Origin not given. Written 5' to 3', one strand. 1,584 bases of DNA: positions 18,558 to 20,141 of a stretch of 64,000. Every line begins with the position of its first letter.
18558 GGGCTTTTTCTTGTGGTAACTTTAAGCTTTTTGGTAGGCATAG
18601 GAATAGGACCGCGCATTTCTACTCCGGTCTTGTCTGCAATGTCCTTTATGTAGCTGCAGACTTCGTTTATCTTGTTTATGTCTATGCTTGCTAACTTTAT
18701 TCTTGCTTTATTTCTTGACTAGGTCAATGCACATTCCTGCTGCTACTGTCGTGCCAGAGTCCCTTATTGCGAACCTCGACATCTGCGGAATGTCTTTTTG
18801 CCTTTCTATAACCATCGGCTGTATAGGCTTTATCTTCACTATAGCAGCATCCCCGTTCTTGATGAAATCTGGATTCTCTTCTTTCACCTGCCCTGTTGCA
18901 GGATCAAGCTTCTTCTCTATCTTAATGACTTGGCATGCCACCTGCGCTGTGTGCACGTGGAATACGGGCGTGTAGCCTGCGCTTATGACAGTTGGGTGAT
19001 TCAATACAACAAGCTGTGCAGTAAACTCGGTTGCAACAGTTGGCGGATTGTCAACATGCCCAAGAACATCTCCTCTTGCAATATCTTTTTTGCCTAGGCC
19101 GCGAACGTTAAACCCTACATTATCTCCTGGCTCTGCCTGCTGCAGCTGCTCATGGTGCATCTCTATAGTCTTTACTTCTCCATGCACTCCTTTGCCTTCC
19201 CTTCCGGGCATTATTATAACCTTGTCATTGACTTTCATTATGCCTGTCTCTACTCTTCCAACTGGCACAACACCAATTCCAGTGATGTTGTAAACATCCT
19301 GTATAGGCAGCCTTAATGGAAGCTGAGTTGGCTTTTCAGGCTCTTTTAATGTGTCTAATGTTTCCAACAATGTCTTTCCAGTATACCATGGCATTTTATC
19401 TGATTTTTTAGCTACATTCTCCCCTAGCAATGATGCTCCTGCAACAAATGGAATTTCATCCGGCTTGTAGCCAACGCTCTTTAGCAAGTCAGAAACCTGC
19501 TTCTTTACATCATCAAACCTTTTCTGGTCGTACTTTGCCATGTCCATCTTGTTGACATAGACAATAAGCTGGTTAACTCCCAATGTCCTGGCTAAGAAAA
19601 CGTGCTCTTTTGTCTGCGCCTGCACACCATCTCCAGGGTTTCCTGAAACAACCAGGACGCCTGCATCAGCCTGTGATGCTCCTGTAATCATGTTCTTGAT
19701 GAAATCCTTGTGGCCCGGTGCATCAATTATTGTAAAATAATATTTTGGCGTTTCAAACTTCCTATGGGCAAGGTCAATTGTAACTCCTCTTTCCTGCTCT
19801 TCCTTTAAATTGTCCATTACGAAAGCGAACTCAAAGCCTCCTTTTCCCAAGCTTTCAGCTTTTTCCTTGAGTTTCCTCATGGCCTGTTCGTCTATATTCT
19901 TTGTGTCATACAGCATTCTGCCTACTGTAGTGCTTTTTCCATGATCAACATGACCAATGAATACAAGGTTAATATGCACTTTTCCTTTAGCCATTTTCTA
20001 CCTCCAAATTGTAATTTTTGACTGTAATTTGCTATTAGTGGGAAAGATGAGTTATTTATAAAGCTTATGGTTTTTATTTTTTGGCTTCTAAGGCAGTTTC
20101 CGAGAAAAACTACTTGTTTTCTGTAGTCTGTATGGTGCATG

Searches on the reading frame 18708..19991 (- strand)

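Call 73: search_protein_families(library=pfam, proteins=[window:18708-19991:-], max_evalue=0.00001)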
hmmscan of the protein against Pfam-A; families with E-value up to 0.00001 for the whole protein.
window:18708-19991:- (427 aa): 4 families
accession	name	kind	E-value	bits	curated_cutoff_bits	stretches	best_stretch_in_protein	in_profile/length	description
PF00009.33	GTP_EFTU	-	1.7e-59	201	26.5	1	5-215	2-185/188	Elongation factor Tu GTP binding domain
PF22594.2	GTP-eEF1A_C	-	5.9e-36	123.3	27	1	322-421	1-100/101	GTP-eEF1A C-terminal domain-like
PF03143.23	GTP_EFTU_D3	-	3.8e-30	104.8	27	1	317-422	2-103/106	Elongation factor Tu C-terminal domain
PF03144.31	GTP_EFTU_D2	-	7.1e-20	71.7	30.3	1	240-310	1-72/73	Elongation factor Tu domain 2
